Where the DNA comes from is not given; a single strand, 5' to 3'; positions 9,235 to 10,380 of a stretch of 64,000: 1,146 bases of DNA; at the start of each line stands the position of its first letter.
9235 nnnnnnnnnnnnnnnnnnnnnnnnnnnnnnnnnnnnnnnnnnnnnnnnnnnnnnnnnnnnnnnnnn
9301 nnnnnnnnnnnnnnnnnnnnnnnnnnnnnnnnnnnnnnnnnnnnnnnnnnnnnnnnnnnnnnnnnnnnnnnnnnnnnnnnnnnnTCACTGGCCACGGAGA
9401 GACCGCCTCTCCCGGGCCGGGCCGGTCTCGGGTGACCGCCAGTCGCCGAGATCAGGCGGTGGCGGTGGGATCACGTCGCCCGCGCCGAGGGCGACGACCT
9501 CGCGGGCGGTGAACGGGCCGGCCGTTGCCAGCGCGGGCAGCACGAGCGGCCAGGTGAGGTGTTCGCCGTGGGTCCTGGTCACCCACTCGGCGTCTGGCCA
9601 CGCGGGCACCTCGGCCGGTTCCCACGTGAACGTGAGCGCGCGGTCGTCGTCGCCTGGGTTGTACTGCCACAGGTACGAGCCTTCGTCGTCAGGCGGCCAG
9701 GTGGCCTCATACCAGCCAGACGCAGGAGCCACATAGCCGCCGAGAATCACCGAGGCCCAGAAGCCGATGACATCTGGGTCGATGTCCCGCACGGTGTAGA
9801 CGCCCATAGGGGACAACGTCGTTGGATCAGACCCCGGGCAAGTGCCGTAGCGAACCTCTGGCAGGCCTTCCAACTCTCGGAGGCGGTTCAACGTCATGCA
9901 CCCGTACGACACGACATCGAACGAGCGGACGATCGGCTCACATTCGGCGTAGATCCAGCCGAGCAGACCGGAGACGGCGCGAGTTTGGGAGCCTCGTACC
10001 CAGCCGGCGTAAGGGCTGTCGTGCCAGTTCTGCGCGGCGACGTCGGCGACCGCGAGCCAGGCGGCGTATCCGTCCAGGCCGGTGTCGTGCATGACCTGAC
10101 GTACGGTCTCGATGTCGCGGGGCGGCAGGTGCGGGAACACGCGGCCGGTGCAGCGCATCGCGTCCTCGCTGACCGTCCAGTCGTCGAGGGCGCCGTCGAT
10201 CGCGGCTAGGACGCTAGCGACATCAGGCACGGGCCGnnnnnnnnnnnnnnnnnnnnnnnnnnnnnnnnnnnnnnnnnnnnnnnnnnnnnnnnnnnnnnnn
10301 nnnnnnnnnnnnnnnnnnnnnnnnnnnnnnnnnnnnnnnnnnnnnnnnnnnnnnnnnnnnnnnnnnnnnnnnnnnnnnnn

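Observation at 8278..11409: Prophage-encoded RNA end-repair pair: a Thg1-like 3'-5' polymerase three genes from RtcB ligase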

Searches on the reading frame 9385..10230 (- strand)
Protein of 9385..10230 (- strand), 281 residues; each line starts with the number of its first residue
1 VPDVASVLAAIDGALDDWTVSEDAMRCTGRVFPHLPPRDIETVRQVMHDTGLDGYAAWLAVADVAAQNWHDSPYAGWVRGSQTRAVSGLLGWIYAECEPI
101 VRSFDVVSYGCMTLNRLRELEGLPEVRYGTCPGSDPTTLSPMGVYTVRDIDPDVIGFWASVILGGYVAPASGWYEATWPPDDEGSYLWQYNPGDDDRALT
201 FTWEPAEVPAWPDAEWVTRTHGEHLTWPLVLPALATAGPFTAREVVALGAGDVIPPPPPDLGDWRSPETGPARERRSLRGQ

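Call 3: search_protein_families(library=pfam, proteins=[window:9385-10230:-], max_evalue=0.01)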
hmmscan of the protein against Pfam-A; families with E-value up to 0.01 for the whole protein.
window:9385-10230:- (281 aa): 0 families

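Call 4: search_protein_families(library=phrogs, proteins=[window:9385-10230:-], max_evalue=0.001)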
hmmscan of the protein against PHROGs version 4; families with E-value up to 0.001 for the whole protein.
window:9385-10230:- (281 aa): 0 families

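Call 29: find_homologous_proteins(query=window:9385-10230:-, max_evalue=0.001)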
Query window:9385-10230:- (281 aa): 4 proteins with E <= 0.001 among 8000 candidates.
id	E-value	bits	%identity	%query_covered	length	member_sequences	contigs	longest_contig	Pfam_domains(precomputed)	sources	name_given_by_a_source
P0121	2.0e-192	657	100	100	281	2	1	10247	-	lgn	-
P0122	4.0e-85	304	58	93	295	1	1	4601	-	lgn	-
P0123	9.1e-10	56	65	19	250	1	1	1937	-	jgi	jgi:hypothetical protein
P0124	1.0e-5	43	43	34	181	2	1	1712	-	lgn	-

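Call 30: find_encoding_contigs(protein=P0122, flank=10000, max_places=3)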
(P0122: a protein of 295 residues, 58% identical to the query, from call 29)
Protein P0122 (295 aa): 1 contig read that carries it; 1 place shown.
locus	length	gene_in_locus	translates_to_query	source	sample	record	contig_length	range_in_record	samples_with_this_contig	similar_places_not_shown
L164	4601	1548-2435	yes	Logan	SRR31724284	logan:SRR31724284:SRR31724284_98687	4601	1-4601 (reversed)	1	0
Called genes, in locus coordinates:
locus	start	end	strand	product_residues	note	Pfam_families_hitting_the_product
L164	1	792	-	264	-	?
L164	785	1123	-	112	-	PF00717:Peptidase_S24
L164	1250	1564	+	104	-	-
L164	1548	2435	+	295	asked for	-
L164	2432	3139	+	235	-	PF19730:DUF6221 (weak)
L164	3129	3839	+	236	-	-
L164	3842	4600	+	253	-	?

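Call 61: predict_structure(alignment_id=A2)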
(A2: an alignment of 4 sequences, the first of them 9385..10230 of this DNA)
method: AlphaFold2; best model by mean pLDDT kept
length: 281 residues; sequences in the alignment: 4
mean_pLDDT: 38.7   pTM: 0.27
mean pLDDT of the five models: 38.7, 34.6, 34.4, 34.3, 32.9
residues with pLDDT >= 90: 0; 70-90: 6; 50-70: 44; < 50: 231
segments of 3 or more residues with pLDDT < 50: 4-32, 81-181, 183-281
pLDDT, mean of each block of 10 residues (from residue 1): 45 42 38 57 66 67 64 61 33 29 30 41 37 27 24 28 28 39 44 38 38 38 32 28 26 27 29 31 33
secondary structure, 60 per line:
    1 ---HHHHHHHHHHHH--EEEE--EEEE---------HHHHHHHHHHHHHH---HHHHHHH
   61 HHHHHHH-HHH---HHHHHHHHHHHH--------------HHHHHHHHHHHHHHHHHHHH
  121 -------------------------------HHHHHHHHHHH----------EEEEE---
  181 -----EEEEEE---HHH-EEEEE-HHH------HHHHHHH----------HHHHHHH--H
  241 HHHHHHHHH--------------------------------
elements in order: H4-15 E18-21 E24-27 H37-50 H54-67 H75-86 H101-120 H152-162 E173-177 E186-191 E199-203 H214-220 H231-237 H240-249

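Call 73: search_protein_families(library=padloc, proteins=[window:9385-10230:-], max_evalue=0.001)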
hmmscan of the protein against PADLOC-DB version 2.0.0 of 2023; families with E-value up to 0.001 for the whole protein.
window:9385-10230:- (281 aa): 0 families

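Call 74: search_protein_families(library=ncbifam, proteins=[window:9385-10230:-], max_evalue=0.001)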
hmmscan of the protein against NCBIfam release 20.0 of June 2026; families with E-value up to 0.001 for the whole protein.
window:9385-10230:- (281 aa): 0 families

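Call 77: search_protein_families(library=pfam, proteins=[L164:1250-1564:+, L164:2432-3139:+, L164:3129-3839:+], max_evalue=0.01)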
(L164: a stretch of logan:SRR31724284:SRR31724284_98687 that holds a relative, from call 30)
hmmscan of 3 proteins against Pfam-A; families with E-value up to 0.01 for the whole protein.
L164:1250-1564:+ (104 aa): 0 families

L164:2432-3139:+ (235 aa): 2 families
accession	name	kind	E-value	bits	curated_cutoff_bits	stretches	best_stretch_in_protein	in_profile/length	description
PF19730.4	DUF6221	-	2.8e-07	31.7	27.6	1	173-232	67-122/122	Family of unknown function (DUF6221)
PF03107.22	C1_2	-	0.00086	20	26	1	6-43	7-39/48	C1 domain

L164:3129-3839:+ (236 aa): 2 families
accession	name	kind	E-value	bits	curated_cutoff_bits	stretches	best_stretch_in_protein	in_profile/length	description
PF19730.4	DUF6221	-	8.1e-05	23.7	27.6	1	125-234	3-120/122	Family of unknown function (DUF6221)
PF03107.22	C1_2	-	0.0045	17.7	26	1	79-107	11-39/48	C1 domain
